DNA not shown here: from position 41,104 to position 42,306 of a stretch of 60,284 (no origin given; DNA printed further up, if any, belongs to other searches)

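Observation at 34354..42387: VirB10 carrying a ~1100-residue array of 17-aa repeats, preceded by a paralogous repeat-only membrane protein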

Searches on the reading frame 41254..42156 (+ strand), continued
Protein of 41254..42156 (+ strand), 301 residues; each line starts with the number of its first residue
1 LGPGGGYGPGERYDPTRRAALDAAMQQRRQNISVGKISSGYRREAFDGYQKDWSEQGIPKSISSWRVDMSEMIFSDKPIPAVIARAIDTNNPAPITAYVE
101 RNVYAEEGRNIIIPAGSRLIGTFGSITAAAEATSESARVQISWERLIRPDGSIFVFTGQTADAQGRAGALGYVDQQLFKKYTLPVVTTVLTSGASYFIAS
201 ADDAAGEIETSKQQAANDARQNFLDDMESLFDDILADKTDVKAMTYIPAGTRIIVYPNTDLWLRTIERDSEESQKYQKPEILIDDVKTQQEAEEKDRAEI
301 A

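Call 84: find_homologous_proteins(query=P0244, max_evalue=1e-20)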
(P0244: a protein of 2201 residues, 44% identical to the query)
Query P0244 (2201 aa): 780 proteins with E <= 1e-20 among 8000 candidates; the best 120 are listed.
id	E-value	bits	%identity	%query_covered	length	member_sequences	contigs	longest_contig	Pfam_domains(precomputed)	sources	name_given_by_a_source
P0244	0.0e+0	4886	100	100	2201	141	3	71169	PF21784.4,PF05593.20,PF12396.15,PF21785.4,PF03743.20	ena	-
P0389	0.0e+0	4867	100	100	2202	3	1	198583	PF21784.4,PF05593.20,PF12396.15,PF21785.4,PF03743.20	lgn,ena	-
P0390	0.0e+0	4207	86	100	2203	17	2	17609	PF21784.4,PF05593.20,PF12396.15,PF21785.4,PF03743.20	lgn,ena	-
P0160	0.0e+0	4191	99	87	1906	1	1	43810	PF21784.4,PF05593.20,PF12396.15,PF21785.4,PF03743.20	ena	-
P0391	0.0e+0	4136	89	72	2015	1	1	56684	PF21784.4,PF05593.20,PF12396.15,PF21785.4,PF03743.20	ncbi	-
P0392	0.0e+0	4071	75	100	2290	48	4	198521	PF21784.4,PF05593.20,PF12396.15,PF21785.4,PF03743.20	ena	-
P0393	0.0e+0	3928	80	100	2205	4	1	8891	PF21784.4,PF05593.20,PF12396.15,PF21785.4,PF03743.20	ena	-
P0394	0.0e+0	2677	52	100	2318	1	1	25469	PF21784.4,PF05593.20,PF06004.19,PF12396.15,PF21785.4,PF03743.20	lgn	-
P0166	0.0e+0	1562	44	67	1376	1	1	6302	PF21784.4,PF05593.20,PF12396.15,PF21785.4,PF03743.20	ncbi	-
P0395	0.0e+0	1035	29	94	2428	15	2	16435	PF21784.4,PF05593.20,PF12396.15,PF21785.4,PF03743.20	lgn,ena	-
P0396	0.0e+0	1030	29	90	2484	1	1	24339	PF21784.4,PF05593.20,PF12396.15,PF21785.4,PF03743.20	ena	-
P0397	0.0e+0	1027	29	98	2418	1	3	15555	PF21784.4,PF12396.15,PF21785.4,PF03743.20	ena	-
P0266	0.0e+0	1020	30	98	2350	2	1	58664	PF21784.4,PF12396.15,PF21785.4,PF03743.20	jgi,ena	-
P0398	0.0e+0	1015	27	81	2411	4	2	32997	PF21784.4,PF05593.20,PF12396.15,PF21785.4,PF03743.20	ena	-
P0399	1.5e-298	1012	28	100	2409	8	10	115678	PF21784.4,PF05593.20,PF12396.15,PF21785.4,PF03743.20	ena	-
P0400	3.6e-289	981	29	94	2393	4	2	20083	PF21784.4,PF05593.20,PF12396.15,PF21785.4,PF03743.20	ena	-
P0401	9.7e-289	979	30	94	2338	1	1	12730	PF21784.4,PF05593.20,PF12396.15,PF21785.4,PF03743.20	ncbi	-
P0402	3.8e-287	974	29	96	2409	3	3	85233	PF21784.4,PF05593.20,PF12396.15,PF21785.4,PF03743.20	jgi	-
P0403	1.7e-285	969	28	94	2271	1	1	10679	PF21784.4,PF12396.15,PF21785.4,PF03743.20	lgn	-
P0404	8.3e-281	953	26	72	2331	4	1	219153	PF21784.4,PF05593.20,PF12396.15,PF21785.4,PF03743.20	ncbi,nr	ncbi:MAG: hypothetical protein J6Y03_00245 [Alphaproteobacteria bacterium]|nr:hypothetical protein [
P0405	3.6e-280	951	29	84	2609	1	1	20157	PF21784.4,PF12396.15,PF21785.4,PF03743.20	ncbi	-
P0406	6.4e-280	950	29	94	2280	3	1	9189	PF21784.4,PF12396.15,PF21785.4,PF03743.20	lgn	-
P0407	1.5e-279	949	30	94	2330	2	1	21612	PF21784.4,PF05593.20,PF12396.15,PF21785.4,PF03743.20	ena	-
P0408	9.8e-275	933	29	94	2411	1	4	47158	PF21784.4,PF05593.20,PF20789.4,PF12396.15,PF21785.4,PF03743.20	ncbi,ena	-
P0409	3.1e-270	918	28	99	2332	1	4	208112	PF21784.4,PF12396.15,PF21785.4,PF03743.20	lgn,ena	-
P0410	4.6e-269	914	28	94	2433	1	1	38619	PF21784.4,PF05593.20,PF12396.15,PF21785.4,PF03743.20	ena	-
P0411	1.3e-267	909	28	77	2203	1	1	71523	PF21784.4,PF12396.15,PF21785.4,PF03743.20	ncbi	-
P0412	2.4e-267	909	30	94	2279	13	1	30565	PF21784.4,PF12396.15,PF21785.4,PF03743.20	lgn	-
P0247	2.7e-267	908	30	94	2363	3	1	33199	PF21784.4,PF12396.15,PF21785.4,PF03743.20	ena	-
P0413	5.3e-267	907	27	96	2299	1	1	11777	PF21784.4,PF12396.15,PF21785.4,PF03743.20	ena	-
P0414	1.2e-266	906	30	90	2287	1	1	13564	PF21784.4,PF05593.20,PF12396.15,PF21785.4,PF03743.20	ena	-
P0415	4.7e-265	901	31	95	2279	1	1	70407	PF21784.4,PF12396.15,PF21785.4,PF03743.20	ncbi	-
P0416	1.4e-264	899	29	94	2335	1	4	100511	PF21784.4,PF05593.20,PF12396.15,PF21785.4,PF03743.20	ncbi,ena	-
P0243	3.1e-263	895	29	94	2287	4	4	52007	PF21784.4,PF05593.20,PF12396.15,PF21785.4,PF03743.20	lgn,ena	-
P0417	2.1e-262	892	29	94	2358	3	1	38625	PF21784.4,PF12396.15,PF21785.4,PF03743.20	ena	-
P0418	1.5e-260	886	28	99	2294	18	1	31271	PF21784.4,PF05593.20,PF12396.15,PF21785.4,PF03743.20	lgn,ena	-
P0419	2.5e-260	885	28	99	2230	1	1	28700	PF21784.4,PF12396.15,PF21785.4,PF03743.20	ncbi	-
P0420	3.8e-260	885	30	94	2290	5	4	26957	PF21784.4,PF12396.15,PF21785.4,PF03743.20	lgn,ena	-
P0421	1.8e-259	882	29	94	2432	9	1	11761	PF21784.4,PF12396.15,PF21785.4,PF03743.20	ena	-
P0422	4.7e-259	881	30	97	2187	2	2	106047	PF21784.4,PF12396.15,PF21785.4,PF03743.20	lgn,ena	-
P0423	5.7e-259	881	30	94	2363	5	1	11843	PF21784.4,PF12396.15,PF03743.20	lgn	-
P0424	1.4e-258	879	30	94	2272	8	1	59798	PF21784.4,PF12396.15,PF21785.4,PF03743.20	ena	-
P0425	1.3e-257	876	30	99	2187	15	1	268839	PF21784.4,PF12396.15,PF21785.4,PF03743.20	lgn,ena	-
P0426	1.5e-255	869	28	82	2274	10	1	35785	PF21784.4,PF12396.15,PF21785.4,PF03743.20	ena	-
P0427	8.1e-255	867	31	94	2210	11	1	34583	PF21784.4,PF12396.15,PF21785.4,PF03743.20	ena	-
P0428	2.3e-254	865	30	97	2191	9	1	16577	PF21784.4,PF12396.15,PF21785.4,PF03743.20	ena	-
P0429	6.7e-254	864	29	94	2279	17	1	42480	PF21784.4,PF12396.15,PF21785.4,PF03743.20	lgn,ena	-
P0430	7.5e-254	864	27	91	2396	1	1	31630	PF21784.4,PF05593.20,PF12396.15,PF21785.4,PF03743.20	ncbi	-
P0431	1.4e-253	863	28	94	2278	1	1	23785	PF21784.4,PF12396.15,PF21785.4,PF03743.20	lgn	-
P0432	1.3e-252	860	29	94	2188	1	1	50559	PF21784.4,PF12396.15,PF21785.4,PF03743.20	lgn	-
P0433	4.2e-252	858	29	94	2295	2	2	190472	PF21784.4,PF03743.20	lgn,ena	-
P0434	4.0e-251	855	29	94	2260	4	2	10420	PF21784.4,PF12396.15,PF21785.4,PF03743.20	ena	-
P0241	6.2e-251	854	29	94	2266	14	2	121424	PF21784.4,PF12396.15,PF21785.4,PF03743.20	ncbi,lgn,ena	-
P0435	9.5e-251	853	30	95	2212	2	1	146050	PF21784.4,PF12396.15,PF21785.4,PF03743.20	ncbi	-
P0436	1.4e-250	853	29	98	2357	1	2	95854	PF21784.4,PF12396.15,PF21785.4,PF03743.20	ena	-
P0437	1.8e-250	853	29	94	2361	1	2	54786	PF21784.4,PF12396.15,PF21785.4,PF03743.20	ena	-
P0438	5.9e-250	851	30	94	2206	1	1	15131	PF21784.4,PF12396.15,PF21785.4,PF03743.20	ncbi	-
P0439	9.8e-250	850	30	94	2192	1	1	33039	PF21784.4,PF12396.15,PF21785.4,PF03743.20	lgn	-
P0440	1.1e-249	850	28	79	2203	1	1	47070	PF21784.4,PF12396.15,PF21785.4,PF03743.20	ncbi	-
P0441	2.8e-249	849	30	94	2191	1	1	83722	PF21784.4,PF21785.4,PF03743.20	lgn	-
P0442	6.1e-249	847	29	98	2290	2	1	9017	PF21784.4,PF21785.4,PF03743.20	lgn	-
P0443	8.8e-249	847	29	94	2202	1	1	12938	PF21784.4,PF21785.4,PF03743.20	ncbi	-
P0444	2.0e-248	846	28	94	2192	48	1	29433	PF21784.4,PF21785.4,PF03743.20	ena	-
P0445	3.7e-248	845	29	94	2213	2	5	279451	PF21784.4,PF12396.15,PF21785.4,PF03743.20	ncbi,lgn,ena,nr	ncbi:MAG: DUF3659 domain-containing protein [Alphaproteobacteria bacterium]|nr:DUF3659 domain-contai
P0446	4.9e-248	844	28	99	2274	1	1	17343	PF21784.4,PF12396.15,PF21785.4,PF03743.20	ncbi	-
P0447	5.3e-248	844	28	94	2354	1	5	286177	PF21784.4,PF12396.15,PF21785.4,PF03743.20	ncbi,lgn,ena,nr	ncbi:MAG: hypothetical protein IKV03_02475 [Alphaproteobacteria bacterium]|nr:hypothetical protein [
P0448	1.2e-247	843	27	99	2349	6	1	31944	PF21784.4,PF21785.4,PF03743.20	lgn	-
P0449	1.7e-247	843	28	94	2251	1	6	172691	PF21784.4,PF12396.15,PF21785.4,PF03743.20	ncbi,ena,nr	ncbi:MAG: hypothetical protein J6V53_03910 [Alphaproteobacteria bacterium]|nr:hypothetical protein [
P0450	3.3e-247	842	28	100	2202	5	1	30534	PF21784.4,PF12396.15,PF21785.4,PF03743.20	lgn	-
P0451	3.5e-247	842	28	99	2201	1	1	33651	PF21784.4,PF12396.15,PF21785.4,PF03743.20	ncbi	-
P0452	6.4e-247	841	28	98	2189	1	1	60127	PF21784.4,PF12396.15,PF21785.4,PF03743.20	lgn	-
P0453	1.3e-246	840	30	94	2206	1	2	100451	PF21784.4,PF12396.15,PF21785.4,PF03743.20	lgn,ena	-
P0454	1.8e-246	839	28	98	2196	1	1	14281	PF21784.4,PF21785.4,PF03743.20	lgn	-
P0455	2.9e-245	835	29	95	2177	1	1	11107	PF21784.4,PF12396.15,PF21785.4,PF03743.20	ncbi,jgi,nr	ncbi:MAG: hypothetical protein LBU87_01335 [Lactobacillales bacterium]|jgi:type IV secretory pathway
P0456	5.2e-244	831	28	77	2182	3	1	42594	PF21784.4,PF12396.15,PF21785.4,PF03743.20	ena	-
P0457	6.0e-242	824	28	94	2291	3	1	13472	PF21784.4,PF12396.15,PF21785.4,PF03743.20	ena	-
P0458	3.7e-241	822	29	94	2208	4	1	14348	PF21784.4,PF12396.15,PF21785.4,PF03743.20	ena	-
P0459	2.3e-240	819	28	99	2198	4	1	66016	PF21784.4,PF12396.15,PF21785.4,PF03743.20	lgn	-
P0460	2.6e-240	819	28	94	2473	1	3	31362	PF21784.4,PF12396.15,PF21785.4,PF03743.20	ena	-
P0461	1.8e-236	806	29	99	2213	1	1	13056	PF21784.4,PF12396.15,PF21785.4,PF03743.20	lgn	-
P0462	3.4e-235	802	28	77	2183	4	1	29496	PF21784.4,PF12396.15,PF21785.4,PF03743.20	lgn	-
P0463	1.7e-233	796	29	94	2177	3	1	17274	PF21784.4,PF21785.4,PF03743.20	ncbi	-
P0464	1.8e-232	793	30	94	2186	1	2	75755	PF21784.4,PF21785.4,PF03743.20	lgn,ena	-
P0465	3.8e-232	792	30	94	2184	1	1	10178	PF21784.4,PF21785.4,PF03743.20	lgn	-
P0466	1.1e-231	790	29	94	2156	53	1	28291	PF21784.4,PF12396.15,PF21785.4,PF03743.20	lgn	-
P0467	3.9e-231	788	30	94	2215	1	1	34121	PF21784.4,PF21785.4,PF03743.20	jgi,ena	-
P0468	5.1e-225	768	27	98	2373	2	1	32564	PF21784.4,PF12396.15,PF21785.4,PF03743.20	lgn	-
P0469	1.6e-223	763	28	93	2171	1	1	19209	PF21784.4,PF12396.15,PF21785.4,PF03743.20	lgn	-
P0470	5.9e-222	758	27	99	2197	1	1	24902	PF21784.4,PF12396.15,PF21785.4,PF03743.20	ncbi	-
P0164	2.9e-220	752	29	79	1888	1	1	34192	PF21784.4,PF12396.15,PF21785.4,PF03743.20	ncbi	-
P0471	3.3e-218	746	29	94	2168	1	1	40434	PF21784.4,PF21785.4,PF03743.20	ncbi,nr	ncbi:MAG: TrbI/VirB10 family protein [Alphaproteobacteria bacterium]|nr:TrbI/VirB10 family protein [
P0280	4.6e-214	732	26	94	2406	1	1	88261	PF21784.4,PF12396.15,PF21785.4,PF03743.20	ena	-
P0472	7.8e-213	728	29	87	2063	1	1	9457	PF21784.4,PF21785.4,PF03743.20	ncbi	ncbi:MAG: TrbI/VirB10 family protein [Alphaproteobacteria bacterium]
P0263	4.4e-211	722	27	94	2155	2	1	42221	PF21784.4,PF21785.4,PF03743.20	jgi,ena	-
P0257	5.0e-211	722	29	90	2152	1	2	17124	PF21784.4,PF12396.15,PF21785.4,PF03743.20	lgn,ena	-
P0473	6.7e-207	708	28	79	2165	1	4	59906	PF21784.4,PF21785.4,PF03743.20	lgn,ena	-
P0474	2.3e-200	686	26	79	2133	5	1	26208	PF21784.4,PF21785.4,PF03743.20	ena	-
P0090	1.6e-198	680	29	67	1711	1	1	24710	PF21784.4,PF12396.15,PF21785.4,PF03743.20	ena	-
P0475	7.6e-197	675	27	96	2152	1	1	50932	PF12396.15,PF21785.4,PF03743.20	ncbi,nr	ncbi:MAG: TrbI/VirB10 family protein [Alphaproteobacteria bacterium]|nr:TrbI/VirB10 family protein [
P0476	1.1e-196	674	26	95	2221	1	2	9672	PF21784.4,PF12396.15,PF21785.4,PF03743.20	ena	-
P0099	1.3e-191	657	30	67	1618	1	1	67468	PF21784.4,PF12396.15,PF21785.4,PF03743.20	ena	-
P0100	1.3e-191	657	30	67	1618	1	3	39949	PF21784.4,PF12396.15,PF21785.4,PF03743.20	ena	-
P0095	1.5e-190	654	30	67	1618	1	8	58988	PF21784.4,PF12396.15,PF21785.4,PF03743.20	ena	-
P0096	2.0e-190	653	30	67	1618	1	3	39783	PF21784.4,PF12396.15,PF21785.4,PF03743.20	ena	-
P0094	2.1e-190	653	30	67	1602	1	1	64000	PF21784.4,PF12396.15,PF21785.4,PF03743.20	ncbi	-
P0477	2.7e-189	650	28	92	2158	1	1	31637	PF21784.4,PF21785.4,PF03743.20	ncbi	-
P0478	3.2e-189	649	31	60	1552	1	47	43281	PF21784.4,PF12396.15,PF21785.4,PF03743.20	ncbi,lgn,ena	-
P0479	3.7e-189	649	31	60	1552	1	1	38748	PF21784.4,PF12396.15,PF21785.4,PF03743.20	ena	-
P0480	5.3e-189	649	31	60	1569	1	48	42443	PF21784.4,PF12396.15,PF21785.4,PF03743.20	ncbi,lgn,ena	-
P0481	5.8e-189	649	27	91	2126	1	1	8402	PF21784.4,PF21785.4,PF03743.20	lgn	-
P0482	1.6e-188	647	31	60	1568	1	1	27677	PF21784.4,PF12396.15,PF21785.4,PF03743.20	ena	-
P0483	2.8e-188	646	31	60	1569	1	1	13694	PF21784.4,PF12396.15,PF21785.4,PF03743.20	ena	-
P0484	5.1e-187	642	26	96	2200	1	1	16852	PF21784.4,PF12396.15,PF21785.4,PF03743.20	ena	-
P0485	1.5e-183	631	31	60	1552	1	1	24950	PF21784.4,PF12396.15,PF21785.4,PF03743.20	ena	-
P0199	3.6e-183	629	31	60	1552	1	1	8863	PF21784.4,PF12396.15,PF21785.4,PF03743.20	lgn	-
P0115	3.8e-183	629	31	60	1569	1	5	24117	PF21784.4,PF12396.15,PF21785.4,PF03743.20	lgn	-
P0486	8.5e-183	628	31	60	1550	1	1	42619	PF21784.4,PF12396.15,PF21785.4,PF03743.20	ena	-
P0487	8.5e-183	628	31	60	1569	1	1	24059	PF21784.4,PF12396.15,PF21785.4,PF03743.20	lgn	-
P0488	1.4e-182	627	31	60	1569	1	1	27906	PF21784.4,PF12396.15,PF21785.4,PF03743.20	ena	-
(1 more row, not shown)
